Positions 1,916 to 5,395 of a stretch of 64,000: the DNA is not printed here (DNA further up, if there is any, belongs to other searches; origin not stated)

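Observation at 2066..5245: Single-ORF fusion of a YdeP/FdhF-family molybdoenzyme with the MobA guanylyltransferase that makes its bis-MGD cofactor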

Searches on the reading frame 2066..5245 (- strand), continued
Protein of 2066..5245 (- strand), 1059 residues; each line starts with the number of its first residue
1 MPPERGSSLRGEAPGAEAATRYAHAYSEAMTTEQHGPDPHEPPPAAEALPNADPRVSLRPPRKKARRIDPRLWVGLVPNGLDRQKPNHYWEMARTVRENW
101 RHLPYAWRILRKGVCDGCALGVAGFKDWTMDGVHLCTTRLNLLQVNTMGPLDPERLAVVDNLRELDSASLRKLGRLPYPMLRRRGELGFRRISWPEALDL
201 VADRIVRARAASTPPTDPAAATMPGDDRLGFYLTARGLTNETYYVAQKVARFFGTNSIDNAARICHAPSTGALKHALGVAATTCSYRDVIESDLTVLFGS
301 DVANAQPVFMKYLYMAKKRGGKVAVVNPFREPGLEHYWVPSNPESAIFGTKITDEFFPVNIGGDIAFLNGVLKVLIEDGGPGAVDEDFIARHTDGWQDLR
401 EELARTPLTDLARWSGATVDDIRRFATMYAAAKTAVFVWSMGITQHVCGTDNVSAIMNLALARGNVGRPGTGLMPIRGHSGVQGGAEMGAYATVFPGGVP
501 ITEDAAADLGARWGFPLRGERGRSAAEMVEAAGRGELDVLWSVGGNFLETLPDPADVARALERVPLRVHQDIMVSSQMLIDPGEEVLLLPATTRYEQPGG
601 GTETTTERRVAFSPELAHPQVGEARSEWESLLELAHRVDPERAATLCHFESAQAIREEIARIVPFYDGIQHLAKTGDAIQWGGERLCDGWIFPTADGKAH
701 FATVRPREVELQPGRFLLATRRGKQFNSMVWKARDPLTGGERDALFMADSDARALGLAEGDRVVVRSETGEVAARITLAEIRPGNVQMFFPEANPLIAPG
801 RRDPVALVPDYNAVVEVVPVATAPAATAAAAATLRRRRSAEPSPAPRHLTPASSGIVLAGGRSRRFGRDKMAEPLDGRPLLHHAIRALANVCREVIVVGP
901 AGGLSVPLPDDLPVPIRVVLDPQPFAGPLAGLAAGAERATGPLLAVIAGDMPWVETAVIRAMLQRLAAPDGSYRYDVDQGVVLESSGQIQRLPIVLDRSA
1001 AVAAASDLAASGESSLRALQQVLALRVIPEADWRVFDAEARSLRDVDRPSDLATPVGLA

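Call 9: find_encoding_contigs(protein=P0015, flank=8000, max_places=2)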
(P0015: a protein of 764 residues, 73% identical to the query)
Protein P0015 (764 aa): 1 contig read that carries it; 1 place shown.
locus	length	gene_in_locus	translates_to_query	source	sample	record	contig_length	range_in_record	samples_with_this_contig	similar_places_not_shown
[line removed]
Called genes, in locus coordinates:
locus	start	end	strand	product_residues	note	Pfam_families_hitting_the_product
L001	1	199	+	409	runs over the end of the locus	PF00070:Pyr_redox (weak), PF01266:DAO (faint), PF01494:FAD_binding_3, PF04820:Trp_halogenase (faint), PF05834:Lycopene_cycl (faint), PF07992:Pyr_redox_2 (weak), PF13450:NAD_binding_8 (weak)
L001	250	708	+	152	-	PF03364:Polyketide_cyc, PF10604:Polyketide_cyc2 (weak)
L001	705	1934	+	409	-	PF00109:ketoacyl-synt, PF02801:Ketoacyl-synt_C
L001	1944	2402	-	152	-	PF04972:BON (weak)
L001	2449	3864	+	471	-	PF01565:FAD_binding_4, PF02913:FAD-oxidase_C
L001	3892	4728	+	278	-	PF00561:Abhydrolase_1, PF12146:Hydrolase_4, PF12697:Abhydrolase_6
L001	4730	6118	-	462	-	PF01565:FAD_binding_4, PF02913:FAD-oxidase_C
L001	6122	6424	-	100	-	PF20058:DUF6457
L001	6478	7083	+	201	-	PF12804:NTP_transf_3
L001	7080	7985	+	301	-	PF02634:FdhD-NarQ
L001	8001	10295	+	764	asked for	PF00384:Molybdopterin, PF01568:Molydop_binding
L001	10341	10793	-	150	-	PF06240:COXG, PF10604:Polyketide_cyc2, PF03364:Polyketide_cyc (weak)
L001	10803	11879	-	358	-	PF02625:XdhC_CoxI, PF13478:XdhC_C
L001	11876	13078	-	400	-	PF13519:VWA_2 (faint), PF05762:VWA_CoxE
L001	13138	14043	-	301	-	PF13191:AAA_16 (weak), PF07726:AAA_3 (faint), PF07728:AAA_5, PF13401:AAA_22 (weak), PF00004:AAA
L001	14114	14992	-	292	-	PF00941:FAD_binding_5, PF03450:CO_deh_flav_C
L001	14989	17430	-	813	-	PF01315:Ald_Xan_dh_C, PF02738:MoCoBD_1, PF20256:MoCoBD_2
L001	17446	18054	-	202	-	PF00111:Fer2 (weak), PF01799:Fer2_2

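Call 10: find_encoding_contigs(protein=P0011, flank=8000, max_places=2)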
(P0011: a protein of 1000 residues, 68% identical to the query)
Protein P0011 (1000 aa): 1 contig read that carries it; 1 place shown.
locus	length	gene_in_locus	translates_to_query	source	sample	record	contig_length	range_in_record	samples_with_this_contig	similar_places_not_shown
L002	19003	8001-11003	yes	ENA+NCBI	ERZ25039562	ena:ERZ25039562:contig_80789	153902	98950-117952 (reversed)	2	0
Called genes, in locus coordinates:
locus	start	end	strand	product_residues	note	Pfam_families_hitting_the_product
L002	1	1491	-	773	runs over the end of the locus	PF01315:Ald_Xan_dh_C, PF02738:MoCoBD_1, PF20256:MoCoBD_2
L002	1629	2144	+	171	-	PF10027:DUF2269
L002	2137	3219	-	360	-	PF01979:Amidohydro_1 (weak), PF07969:Amidohydro_3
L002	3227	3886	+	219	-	-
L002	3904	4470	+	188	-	-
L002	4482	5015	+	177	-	-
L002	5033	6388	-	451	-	PF01979:Amidohydro_1, PF07969:Amidohydro_3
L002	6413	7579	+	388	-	PF02634:FdhD-NarQ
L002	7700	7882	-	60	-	-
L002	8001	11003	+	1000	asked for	PF00384:Molybdopterin, PF01568:Molydop_binding, PF12804:NTP_transf_3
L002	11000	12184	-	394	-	PF13517:FG-GAP_3, PF01839:FG-GAP (weak)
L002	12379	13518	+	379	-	PF10851:DUF2652, PF10604:Polyketide_cyc2 (weak)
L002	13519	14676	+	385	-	PF10851:DUF2652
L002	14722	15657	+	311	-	-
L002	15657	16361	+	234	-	-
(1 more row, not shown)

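Call 11: find_encoding_contigs(protein=P0040, flank=8000, max_places=2)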
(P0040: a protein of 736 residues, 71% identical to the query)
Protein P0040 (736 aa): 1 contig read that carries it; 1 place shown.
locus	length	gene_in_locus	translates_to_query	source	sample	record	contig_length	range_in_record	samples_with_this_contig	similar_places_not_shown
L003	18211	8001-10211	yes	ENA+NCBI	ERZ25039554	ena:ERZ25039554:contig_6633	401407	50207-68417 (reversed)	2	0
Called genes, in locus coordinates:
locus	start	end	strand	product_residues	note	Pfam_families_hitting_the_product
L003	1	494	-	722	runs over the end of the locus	PF00122:E1-E2_ATPase, PF00702:Hydrolase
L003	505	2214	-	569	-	PF03814:KdpA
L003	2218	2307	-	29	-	-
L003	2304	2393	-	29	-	-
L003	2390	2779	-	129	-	PF00072:Response_reg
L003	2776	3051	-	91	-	-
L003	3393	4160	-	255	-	PF00072:Response_reg, PF00486:Trans_reg_C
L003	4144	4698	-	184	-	PF02518:HATPase_c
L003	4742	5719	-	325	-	PF13493:DUF4118, PF00512:HisKA (weak)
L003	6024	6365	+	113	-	PF13451:zf_Tbcl, PF23477:zf_Tbcl_2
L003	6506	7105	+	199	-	PF12804:NTP_transf_3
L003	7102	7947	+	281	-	PF02634:FdhD-NarQ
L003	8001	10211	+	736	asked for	PF00384:Molybdopterin, PF01568:Molydop_binding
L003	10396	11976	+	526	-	PF00171:Aldedh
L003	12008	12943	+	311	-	PF09587:PGA_cap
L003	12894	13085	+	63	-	-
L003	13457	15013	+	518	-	PF00082:Peptidase_S8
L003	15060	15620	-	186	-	PF04892:VanZ-LLP1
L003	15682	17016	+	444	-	PF00202:Aminotran_3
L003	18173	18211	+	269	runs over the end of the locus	PF07676:PD40 (faint), PF26549:Tricorn_N (weak)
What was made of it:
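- Tried and rejected: The first two unfused relatives had mobA upstream of fdhD (calls 9, 11), so that route did not fit.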

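Call 29: find_encoding_contigs(protein=P0013, flank=4000, max_places=2)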
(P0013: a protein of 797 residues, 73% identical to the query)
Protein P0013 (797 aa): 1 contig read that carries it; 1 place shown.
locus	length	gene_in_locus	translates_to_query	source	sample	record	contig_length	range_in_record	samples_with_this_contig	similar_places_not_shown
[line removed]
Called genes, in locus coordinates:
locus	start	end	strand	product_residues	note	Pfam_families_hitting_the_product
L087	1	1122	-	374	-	?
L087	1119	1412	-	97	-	PF13187:Fer4_9 (faint), PF12797:Fer4_2 (faint), PF00037:Fer4 (faint), PF12837:Fer4_6 (faint), PF14697:Fer4_21 (weak), PF12838:Fer4_7 (weak), PF13484:Fer4_16 (faint)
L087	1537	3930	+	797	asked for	PF00384:Molybdopterin, PF01568:Molydop_binding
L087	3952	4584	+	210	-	PF12804:NTP_transf_3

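Call 30: find_encoding_contigs(protein=P0075, flank=5000, max_places=2)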
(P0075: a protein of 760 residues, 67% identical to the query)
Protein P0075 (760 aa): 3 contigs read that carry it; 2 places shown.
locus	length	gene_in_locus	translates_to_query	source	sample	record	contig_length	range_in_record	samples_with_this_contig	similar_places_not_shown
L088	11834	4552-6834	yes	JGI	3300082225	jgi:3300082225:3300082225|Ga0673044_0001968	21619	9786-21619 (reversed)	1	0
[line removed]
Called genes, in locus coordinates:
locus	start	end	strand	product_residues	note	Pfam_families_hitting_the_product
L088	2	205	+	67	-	?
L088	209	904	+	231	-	PF02308:MgtC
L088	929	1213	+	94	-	PF01842:ACT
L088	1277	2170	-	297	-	PF00296:Bac_luciferase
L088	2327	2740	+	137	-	-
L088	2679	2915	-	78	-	-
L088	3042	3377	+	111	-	-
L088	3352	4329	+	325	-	PF02634:FdhD-NarQ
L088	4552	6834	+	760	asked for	PF00384:Molybdopterin, PF01568:Molydop_binding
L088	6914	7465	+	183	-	PF12804:NTP_transf_3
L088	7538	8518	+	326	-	PF02126:PTE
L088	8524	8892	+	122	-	PF03960:ArsC (weak)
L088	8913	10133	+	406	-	PF00355:Rieske, PF00848:Ring_hydroxyl_A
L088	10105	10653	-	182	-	PF00355:Rieske, PF13806:Rieske_2 (faint)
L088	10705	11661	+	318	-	PF14257:DUF4349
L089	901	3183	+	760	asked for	PF00384:Molybdopterin, PF01568:Molydop_binding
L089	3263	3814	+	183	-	PF12804:NTP_transf_3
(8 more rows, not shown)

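Call 31: find_encoding_contigs(protein=P0066, flank=5000, max_places=2)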
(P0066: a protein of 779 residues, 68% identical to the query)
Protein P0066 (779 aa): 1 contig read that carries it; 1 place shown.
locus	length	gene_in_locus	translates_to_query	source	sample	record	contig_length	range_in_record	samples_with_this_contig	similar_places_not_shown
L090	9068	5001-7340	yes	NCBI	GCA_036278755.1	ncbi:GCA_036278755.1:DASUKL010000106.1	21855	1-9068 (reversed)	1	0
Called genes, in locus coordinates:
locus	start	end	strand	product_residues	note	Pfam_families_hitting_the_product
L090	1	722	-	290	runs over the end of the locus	PF13462:Thioredoxin_4, PF01323:DSBA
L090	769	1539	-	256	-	PF03372:Exo_endo_phos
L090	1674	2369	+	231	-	PF02308:MgtC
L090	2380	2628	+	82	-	PF01842:ACT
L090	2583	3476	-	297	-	PF00296:Bac_luciferase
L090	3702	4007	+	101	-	-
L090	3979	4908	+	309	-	PF02634:FdhD-NarQ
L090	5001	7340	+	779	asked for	PF00384:Molybdopterin, PF01568:Molydop_binding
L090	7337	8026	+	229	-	PF12804:NTP_transf_3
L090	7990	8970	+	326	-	PF02126:PTE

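Call 64: list_cluster_members(proteins=[P0001])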
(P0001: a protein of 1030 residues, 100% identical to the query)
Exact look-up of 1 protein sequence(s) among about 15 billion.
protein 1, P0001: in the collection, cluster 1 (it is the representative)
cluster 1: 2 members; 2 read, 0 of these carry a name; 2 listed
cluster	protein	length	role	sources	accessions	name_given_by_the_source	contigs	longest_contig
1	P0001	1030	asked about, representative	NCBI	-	-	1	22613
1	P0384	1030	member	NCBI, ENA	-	-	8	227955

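Call 65: search_protein_families(library=ncbifam, proteins=[L090:7337-8026:+, L001:6478-7083:+, L003:6506-7105:+, L087:3952-4584:+], max_evalue=1e-8)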
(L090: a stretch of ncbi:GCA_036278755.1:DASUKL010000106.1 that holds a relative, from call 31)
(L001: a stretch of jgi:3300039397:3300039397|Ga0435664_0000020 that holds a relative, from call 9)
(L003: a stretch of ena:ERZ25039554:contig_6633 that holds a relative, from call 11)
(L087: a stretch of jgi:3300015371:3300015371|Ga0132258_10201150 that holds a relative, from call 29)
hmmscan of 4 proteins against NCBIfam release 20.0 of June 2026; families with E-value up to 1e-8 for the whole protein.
L090:7337-8026:+ (229 aa): 5 families
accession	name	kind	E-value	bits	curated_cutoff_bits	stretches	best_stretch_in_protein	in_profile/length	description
TIGR02665.1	molyb_mobA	equivalog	1.3e-18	67.7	151.85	1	18-186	2-168/186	molybdenum cofactor guanylyltransferase MobA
NF011056.0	PRK14489.1-1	equivalog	2.3e-11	43.4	379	1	17-121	6-104/363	bifunctional molybdenum cofactor guanylyltransferase MobA/molybdopterin-guanine dinucleotide biosynthesis adaptor protein MobB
NF001457.0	PRK00317.1-3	equivalog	4.5e-11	42.6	164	1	18-139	3-122/200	molybdenum cofactor guanylyltransferase MobA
NF002741.0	PRK02726.1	equivalog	6.5e-11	42.2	179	1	17-210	8-192/200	molybdenum cofactor guanylyltransferase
TIGR03310.1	matur_MocA_YgfJ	equivalog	2e-09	37.7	186.45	1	19-172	2-156/188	molybdenum cofactor cytidylyltransferase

L001:6478-7083:+ (201 aa): 9 families
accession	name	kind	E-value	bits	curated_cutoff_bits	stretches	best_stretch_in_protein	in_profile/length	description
NF011056.0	PRK14489.1-1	equivalog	9.9e-30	103.9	379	1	4-199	5-191/363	bifunctional molybdenum cofactor guanylyltransferase MobA/molybdopterin-guanine dinucleotide biosynthesis adaptor protein MobB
TIGR02665.1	molyb_mobA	equivalog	1e-29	103.9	151.85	1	6-197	2-185/186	molybdenum cofactor guanylyltransferase MobA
NF002741.0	PRK02726.1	equivalog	2.3e-26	92.7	179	1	5-199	8-193/200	molybdenum cofactor guanylyltransferase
NF001457.0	PRK00317.1-3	equivalog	9.2e-26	90.6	164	1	6-198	3-191/200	molybdenum cofactor guanylyltransferase MobA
NF001855.0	PRK00576.1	equivalog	6.4e-19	68.3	205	1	5-198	7-190/197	molybdenum cofactor guanylyltransferase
NF011059.0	PRK14490.1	equivalog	2.7e-15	56.4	354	1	3-198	179-363/374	bifunctional molybdenum cofactor guanylyltransferase MobA/molybdopterin-guanine dinucleotide biosynthesis adaptor protein MobB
TIGR03310.1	matur_MocA_YgfJ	equivalog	4.9e-11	42.9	186.45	1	9-138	4-135/188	molybdenum cofactor cytidylyltransferase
NF011070.0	PRK14500.1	equivalog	9.3e-11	41.6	606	1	5-196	167-347/358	putative bifunctional molybdopterin-guanine dinucleotide biosynthesis protein MoaC/MobA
NF011057.0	PRK14489.1-2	subfamily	5e-09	35.9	541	1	5-167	7-167/363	bifunctional molybdenum cofactor guanylyltransferase MobA/molybdopterin-guanine dinucleotide biosynthesis adaptor protein MobB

L003:6506-7105:+ (199 aa): 6 families
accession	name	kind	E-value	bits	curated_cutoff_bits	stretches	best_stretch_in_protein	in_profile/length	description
NF011056.0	PRK14489.1-1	equivalog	5.1e-21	75.2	379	1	6-173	6-167/363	bifunctional molybdenum cofactor guanylyltransferase MobA/molybdopterin-guanine dinucleotide biosynthesis adaptor protein MobB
NF001855.0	PRK00576.1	equivalog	1e-20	74.2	205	1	8-195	9-189/197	molybdenum cofactor guanylyltransferase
TIGR02665.1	molyb_mobA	equivalog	5.6e-19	68.9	151.85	1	8-163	3-159/186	molybdenum cofactor guanylyltransferase MobA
NF001457.0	PRK00317.1-3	equivalog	7.2e-17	61.5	164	1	8-164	4-161/200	molybdenum cofactor guanylyltransferase MobA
NF002741.0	PRK02726.1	equivalog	2.6e-15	56.6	179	1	4-127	6-130/200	molybdenum cofactor guanylyltransferase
TIGR03310.1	matur_MocA_YgfJ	equivalog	3e-14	53.4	186.45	1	8-144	2-142/188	molybdenum cofactor cytidylyltransferase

L087:3952-4584:+ (210 aa): 7 families
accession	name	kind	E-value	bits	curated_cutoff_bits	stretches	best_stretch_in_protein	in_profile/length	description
NF011056.0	PRK14489.1-1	equivalog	3.1e-17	62.7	379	1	5-199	5-189/363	bifunctional molybdenum cofactor guanylyltransferase MobA/molybdopterin-guanine dinucleotide biosynthesis adaptor protein MobB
TIGR02665.1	molyb_mobA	equivalog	1.4e-16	61.1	151.85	1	7-171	2-163/186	molybdenum cofactor guanylyltransferase MobA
NF001457.0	PRK00317.1-3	equivalog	9.9e-16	57.8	164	1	7-172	3-165/200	molybdenum cofactor guanylyltransferase MobA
NF001855.0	PRK00576.1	equivalog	5.1e-14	52.3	205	1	7-176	8-173/197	molybdenum cofactor guanylyltransferase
NF002741.0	PRK02726.1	equivalog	1.7e-13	50.6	179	1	7-199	9-191/200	molybdenum cofactor guanylyltransferase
TIGR03310.1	matur_MocA_YgfJ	equivalog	2e-09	37.7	186.45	1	8-175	2-170/188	molybdenum cofactor cytidylyltransferase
NF011059.0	PRK14490.1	equivalog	9e-09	34.9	354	0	7-117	182-288/374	bifunctional molybdenum cofactor guanylyltransferase MobA/molybdopterin-guanine dinucleotide biosynthesis adaptor protein MobB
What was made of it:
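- On MobA (molybdenum cofactor guanylyltransferase): In all of them MobA models outrank MocA (call 65).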
